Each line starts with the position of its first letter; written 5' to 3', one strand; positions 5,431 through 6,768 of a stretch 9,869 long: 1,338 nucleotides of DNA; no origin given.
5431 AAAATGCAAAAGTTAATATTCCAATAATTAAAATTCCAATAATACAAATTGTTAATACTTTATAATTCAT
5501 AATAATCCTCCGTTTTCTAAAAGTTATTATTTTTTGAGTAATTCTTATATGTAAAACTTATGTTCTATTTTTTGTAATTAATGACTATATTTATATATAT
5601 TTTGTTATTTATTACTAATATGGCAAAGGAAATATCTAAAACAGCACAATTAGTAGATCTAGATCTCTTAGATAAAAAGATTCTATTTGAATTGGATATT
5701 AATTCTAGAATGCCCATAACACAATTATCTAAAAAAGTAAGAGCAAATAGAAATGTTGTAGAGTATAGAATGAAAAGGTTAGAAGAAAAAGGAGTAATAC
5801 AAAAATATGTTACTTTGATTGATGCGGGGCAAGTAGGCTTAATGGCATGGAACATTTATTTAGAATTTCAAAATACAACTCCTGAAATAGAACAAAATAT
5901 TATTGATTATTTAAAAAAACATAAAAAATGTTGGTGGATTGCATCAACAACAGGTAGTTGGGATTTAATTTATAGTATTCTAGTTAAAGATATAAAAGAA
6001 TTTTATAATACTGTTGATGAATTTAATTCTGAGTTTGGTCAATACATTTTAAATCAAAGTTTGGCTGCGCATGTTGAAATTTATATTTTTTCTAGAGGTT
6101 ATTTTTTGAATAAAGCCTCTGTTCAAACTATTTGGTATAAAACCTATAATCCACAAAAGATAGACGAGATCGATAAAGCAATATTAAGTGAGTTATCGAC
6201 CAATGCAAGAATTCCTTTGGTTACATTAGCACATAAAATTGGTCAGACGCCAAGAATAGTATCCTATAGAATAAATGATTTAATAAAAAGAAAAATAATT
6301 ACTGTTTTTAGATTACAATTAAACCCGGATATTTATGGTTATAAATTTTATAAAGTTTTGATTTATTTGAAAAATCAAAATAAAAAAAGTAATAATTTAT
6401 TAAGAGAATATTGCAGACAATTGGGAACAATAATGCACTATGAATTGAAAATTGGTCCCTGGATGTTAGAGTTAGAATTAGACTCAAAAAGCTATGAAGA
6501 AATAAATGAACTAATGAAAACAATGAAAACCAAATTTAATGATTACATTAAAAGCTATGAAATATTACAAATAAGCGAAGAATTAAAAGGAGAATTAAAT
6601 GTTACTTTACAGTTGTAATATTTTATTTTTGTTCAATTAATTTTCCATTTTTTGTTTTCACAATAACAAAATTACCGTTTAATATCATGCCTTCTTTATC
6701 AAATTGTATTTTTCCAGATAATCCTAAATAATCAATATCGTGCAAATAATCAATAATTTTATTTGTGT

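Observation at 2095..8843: Three tandem ~2.2-kb cassettes, each pairing a membrane-anchored LivK-type binding protein with its own divergent double-Lrp regulator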

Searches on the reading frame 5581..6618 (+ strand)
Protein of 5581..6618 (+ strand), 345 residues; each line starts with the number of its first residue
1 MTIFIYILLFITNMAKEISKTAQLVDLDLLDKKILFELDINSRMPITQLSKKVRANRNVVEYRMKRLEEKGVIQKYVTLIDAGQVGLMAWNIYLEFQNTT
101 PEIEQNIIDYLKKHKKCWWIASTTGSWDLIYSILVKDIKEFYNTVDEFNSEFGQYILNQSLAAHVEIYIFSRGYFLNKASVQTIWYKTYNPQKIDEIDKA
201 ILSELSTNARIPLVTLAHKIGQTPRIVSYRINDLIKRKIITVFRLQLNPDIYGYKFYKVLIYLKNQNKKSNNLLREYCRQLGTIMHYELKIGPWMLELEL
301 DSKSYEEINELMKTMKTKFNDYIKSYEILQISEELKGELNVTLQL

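Call 3: search_protein_families(library=pfam, proteins=[window:5581-6618:+], max_evalue=0.01)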
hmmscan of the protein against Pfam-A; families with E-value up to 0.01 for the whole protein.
window:5581-6618:+ (345 aa): 5 families
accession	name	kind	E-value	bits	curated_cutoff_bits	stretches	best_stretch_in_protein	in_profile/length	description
PF13412.12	HTH_24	-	4.1e-18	65.1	21.9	2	27-74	1-48/48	Winged helix-turn-helix DNA-binding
PF13404.12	HTH_AsnC-type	-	5.3e-18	65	27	2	194-234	1-41/42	AsnC-type helix-turn-helix domain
PF01047.28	MarR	-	0.00014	22.1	24.6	0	33-76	7-50/59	MarR family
PF01037.27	AsnC_trans_reg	-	0.00048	20.4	25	1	105-148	12-56/73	Lrp/AsnC ligand binding domain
PF04182.18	B-block_TFIIIC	-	0.0038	17.7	22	0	216-245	24-53/73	B-block binding subunit of TFIIIC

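Call 4: search_protein_families(library=ncbifam, proteins=[window:5581-6618:+], max_evalue=0.01)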
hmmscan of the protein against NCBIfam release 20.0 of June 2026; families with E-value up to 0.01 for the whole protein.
window:5581-6618:+ (345 aa): 7 families
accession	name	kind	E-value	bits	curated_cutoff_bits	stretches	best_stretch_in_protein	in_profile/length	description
NF053758.1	ChrTpTrnRegChrS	equivalog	7.5e-23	81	250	2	23-134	8-117/158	chromate efflux transcriptional regulator ChrS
NF008370.0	PRK11169.1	equivalog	2.9e-18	66.1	233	2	20-141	5-127/164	leucine-responsive transcriptional regulator Lrp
NF040947.1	trans_reg_LysM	equivalog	6.1e-17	61.7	180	2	28-150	2-120/136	HTH-type transcriptional regulator LysM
NF040820.1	trans_reg_LrpA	equivalog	1.8e-16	60.3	250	2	194-325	2-131/141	HTH-type transcriptional regulator LrpA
NF008384.0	PRK11179.1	equivalog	3.5e-15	56.1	227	2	192-328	5-139/153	transcriptional regulator AsnC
NF041396.1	TranRegLrp_Halo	equivalog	3.8e-12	46.3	190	2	28-145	4-119/149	HTH-type transcriptional regulator Lrp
NF002013.0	PRK00819.1-2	equivalog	0.0016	18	231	1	280-332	9-60/183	RNA 2'-phosphotransferase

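Call 64: find_homologous_proteins(query=window:5620-6618:+)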
Query window:5620-6618:+ (332 aa): 120 proteins with E <= 0.001 among 1641 candidates.
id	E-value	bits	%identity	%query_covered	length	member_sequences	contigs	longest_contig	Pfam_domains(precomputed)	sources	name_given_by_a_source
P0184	2.7e-214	728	100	100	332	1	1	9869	PF13412.13,PF13404.13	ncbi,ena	-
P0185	1.2e-131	457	64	96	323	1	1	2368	PF01047.29,PF13412.13,PF13404.13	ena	-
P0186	2.6e-131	456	64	96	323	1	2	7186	PF01047.29,PF13412.13,PF13404.13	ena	-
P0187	2.2e-130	453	65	96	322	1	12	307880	PF01047.29,PF12840.14,PF13412.13,PF08279.19,PF04182.19,PF13404.13,PF12802.14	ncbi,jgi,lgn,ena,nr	ncbi:Lrp/AsnC family transcriptional regulator [archaeon]|jgi:DNA-binding Lrp family transcriptional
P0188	3.7e-130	452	62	96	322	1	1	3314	PF13412.13,PF13404.13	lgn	-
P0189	5.6e-130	451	62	96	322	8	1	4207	PF01047.29,PF13412.13,PF13404.13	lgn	-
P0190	6.3e-130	451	64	96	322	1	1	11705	PF01047.29,PF12840.14,PF13412.13,PF13404.13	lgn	-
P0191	1.2e-128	447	62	96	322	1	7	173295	PF01047.29,PF12840.14,PF13412.13,PF08279.19,PF13404.13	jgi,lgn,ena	jgi:DNA-binding Lrp family transcriptional regulator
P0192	1.1e-126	440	61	96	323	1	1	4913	PF12840.14,PF13412.13,PF13404.13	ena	-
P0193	1.4e-126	440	63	96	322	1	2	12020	PF13412.13,PF13404.13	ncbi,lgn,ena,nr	ncbi:Lrp/AsnC family transcriptional regulator [archaeon]|nr:Lrp/AsnC family transcriptional regulat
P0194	6.7e-126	438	60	95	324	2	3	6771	PF01047.29,PF12840.14,PF13412.13,PF08279.19,PF13404.13,PF12802.14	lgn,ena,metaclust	metaclust:\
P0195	1.1e-125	437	62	96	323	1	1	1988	PF01047.29,PF13412.13,PF04182.19,PF13404.13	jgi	-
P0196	3.1e-124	432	62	96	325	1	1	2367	PF01047.29,PF13412.13,PF13404.13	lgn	-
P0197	1.8e-123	430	62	95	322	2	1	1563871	PF13412.13,PF13404.13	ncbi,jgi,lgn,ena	ncbi:MAG: Lrp/AsnC family transcriptional regulator [Candidatus Woesearchaeota archaeon]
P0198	3.1e-123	429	62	95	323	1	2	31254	PF13412.13,PF13404.13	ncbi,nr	ncbi:Lrp/AsnC family transcriptional regulator [Candidatus Pacearchaeota archaeon]|nr:Lrp/AsnC famil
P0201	8.0e-123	428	61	96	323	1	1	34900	PF01047.29,PF12840.14,PF13412.13,PF13404.13,PF12802.14,PF13545.13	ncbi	ncbi:MAG: Lrp/AsnC family transcriptional regulator [Candidatus Diapherotrites archaeon]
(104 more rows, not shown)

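Call 65: find_encoding_contigs(protein=P0187, flank=5000, max_places=8)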
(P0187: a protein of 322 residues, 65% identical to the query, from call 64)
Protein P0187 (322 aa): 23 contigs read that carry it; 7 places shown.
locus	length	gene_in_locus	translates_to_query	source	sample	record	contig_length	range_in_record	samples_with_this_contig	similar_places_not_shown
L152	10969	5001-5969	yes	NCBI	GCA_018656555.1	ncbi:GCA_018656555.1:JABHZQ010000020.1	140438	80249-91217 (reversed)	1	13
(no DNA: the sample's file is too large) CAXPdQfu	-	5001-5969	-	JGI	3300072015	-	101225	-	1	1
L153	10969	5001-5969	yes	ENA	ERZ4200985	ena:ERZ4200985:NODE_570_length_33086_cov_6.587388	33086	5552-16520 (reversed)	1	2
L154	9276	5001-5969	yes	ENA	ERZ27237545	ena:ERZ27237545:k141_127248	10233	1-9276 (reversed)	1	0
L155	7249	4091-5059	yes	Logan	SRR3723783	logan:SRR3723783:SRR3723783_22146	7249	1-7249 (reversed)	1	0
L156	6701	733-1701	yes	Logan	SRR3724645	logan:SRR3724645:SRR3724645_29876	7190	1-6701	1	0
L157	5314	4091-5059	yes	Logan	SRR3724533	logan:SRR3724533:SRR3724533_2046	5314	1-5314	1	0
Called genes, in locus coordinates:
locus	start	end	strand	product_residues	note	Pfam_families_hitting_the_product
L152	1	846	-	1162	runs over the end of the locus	PF11617:Cu-binding_MopE (weak)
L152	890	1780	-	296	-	PF17125:Methyltr_RsmF_N, PF01189:Methyltr_RsmB-F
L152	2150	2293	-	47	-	-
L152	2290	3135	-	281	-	-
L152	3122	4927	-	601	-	-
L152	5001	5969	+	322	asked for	PF01047:MarR (faint), PF08279:HTH_11 (faint), PF12802:MarR_2 (faint), PF12840:HTH_20 (faint), PF13404:HTH_AsnC-type, PF13412:HTH_24, PF13404:HTH_AsnC-type, PF13412:HTH_24, +1 more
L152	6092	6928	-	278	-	PF08443:RimK (faint), PF14397:ATPgrasp_ST (faint), PF14398:ATPgrasp_YheCD (faint)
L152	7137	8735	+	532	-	PF02463:SMC_N, PF03193:RsgA_GTPase (faint), PF13555:AAA_29 (faint), PF00004:AAA (faint), PF00005:ABC_tran, PF13245:AAA_19 (faint), PF13304:AAA_21 (faint), PF00005:ABC_tran, +3 more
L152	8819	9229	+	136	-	-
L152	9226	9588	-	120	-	-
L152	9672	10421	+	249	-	PF01978:TrmB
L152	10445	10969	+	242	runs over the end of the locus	-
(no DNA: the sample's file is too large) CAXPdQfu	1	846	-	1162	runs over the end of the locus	PF11617:Cu-binding_MopE (weak)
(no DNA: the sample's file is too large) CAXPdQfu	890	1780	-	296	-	PF17125:Methyltr_RsmF_N, PF01189:Methyltr_RsmB-F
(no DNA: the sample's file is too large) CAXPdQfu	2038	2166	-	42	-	-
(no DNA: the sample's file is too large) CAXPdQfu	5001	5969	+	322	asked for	PF01047:MarR (faint), PF08279:HTH_11 (faint), PF12802:MarR_2 (faint), PF12840:HTH_20 (faint), PF13404:HTH_AsnC-type, PF13412:HTH_24, PF13404:HTH_AsnC-type, PF13412:HTH_24, +1 more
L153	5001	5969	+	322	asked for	PF01047:MarR (faint), PF08279:HTH_11 (faint), PF12802:MarR_2 (faint), PF12840:HTH_20 (faint), PF13404:HTH_AsnC-type, PF13412:HTH_24, PF13404:HTH_AsnC-type, PF13412:HTH_24, +1 more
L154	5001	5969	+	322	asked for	PF01047:MarR (faint), PF08279:HTH_11 (faint), PF12802:MarR_2 (faint), PF12840:HTH_20 (faint), PF13404:HTH_AsnC-type, PF13412:HTH_24, PF13404:HTH_AsnC-type, PF13412:HTH_24, +1 more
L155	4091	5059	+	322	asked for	PF01047:MarR (faint), PF08279:HTH_11 (faint), PF12802:MarR_2 (faint), PF12840:HTH_20 (faint), PF13404:HTH_AsnC-type, PF13412:HTH_24, PF13404:HTH_AsnC-type, PF13412:HTH_24, +1 more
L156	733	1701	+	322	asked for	PF01047:MarR (faint), PF08279:HTH_11 (faint), PF12802:MarR_2 (faint), PF12840:HTH_20 (faint), PF13404:HTH_AsnC-type, PF13412:HTH_24, PF13404:HTH_AsnC-type, PF13412:HTH_24, +1 more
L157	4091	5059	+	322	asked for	PF01047:MarR (faint), PF08279:HTH_11 (faint), PF12802:MarR_2 (faint), PF12840:HTH_20 (faint), PF13404:HTH_AsnC-type, PF13412:HTH_24, PF13404:HTH_AsnC-type, PF13412:HTH_24, +1 more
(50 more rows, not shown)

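Call 69: find_encoding_contigs(protein=P0201, flank=6000, max_places=2)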
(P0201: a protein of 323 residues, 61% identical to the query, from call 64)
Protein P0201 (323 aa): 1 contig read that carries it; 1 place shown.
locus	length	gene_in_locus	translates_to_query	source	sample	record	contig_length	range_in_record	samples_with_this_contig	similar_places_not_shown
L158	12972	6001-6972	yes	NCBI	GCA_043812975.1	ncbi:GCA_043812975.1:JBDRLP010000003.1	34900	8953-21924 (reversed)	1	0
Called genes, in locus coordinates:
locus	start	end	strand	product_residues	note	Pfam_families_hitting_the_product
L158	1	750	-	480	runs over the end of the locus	PF01523:PmbA_TldD_1st (weak), PF19289:PmbA_TldD_3rd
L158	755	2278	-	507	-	PF19289:PmbA_TldD_3rd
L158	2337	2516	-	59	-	-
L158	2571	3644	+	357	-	PF01368:DHH, PF02272:DHHA1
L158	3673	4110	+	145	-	PF13527:Acetyltransf_9 (weak), PF00583:Acetyltransf_1, PF13673:Acetyltransf_10, PF13508:Acetyltransf_7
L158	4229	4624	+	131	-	-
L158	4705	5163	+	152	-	-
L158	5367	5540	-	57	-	-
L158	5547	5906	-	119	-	-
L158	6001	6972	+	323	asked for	PF01047:MarR (faint), PF12802:MarR_2 (faint), PF12840:HTH_20 (faint), PF13404:HTH_AsnC-type, PF13412:HTH_24, PF13545:HTH_Crp_2 (faint), PF13404:HTH_AsnC-type, PF13412:HTH_24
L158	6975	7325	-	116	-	PF25212:HVO_A0114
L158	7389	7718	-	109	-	PF24839:DUF7718 (weak)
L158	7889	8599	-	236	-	PF13480:Acetyltransf_6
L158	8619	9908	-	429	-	PF01071:GARS_A, PF02843:GARS_C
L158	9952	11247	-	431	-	PF01048:PNP_UDP_1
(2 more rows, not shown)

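Call 78: search_protein_families(library=padloc, proteins=[window:5620-6618:+], max_evalue=0.001)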
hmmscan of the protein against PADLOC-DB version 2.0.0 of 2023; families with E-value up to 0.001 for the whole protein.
window:5620-6618:+ (332 aa): 2 families
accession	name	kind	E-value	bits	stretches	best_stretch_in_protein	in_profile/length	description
PDLC01866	CARF3--CARF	-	7.5e-07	27.3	0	12-62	135-185/207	-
PDLC01434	CasR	-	7.7e-05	20.6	0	14-62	126-173/191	"CAS-I,CAS-II,CAS-III,CAS-IV,CAS-V,CAS-VI; associated_signaling"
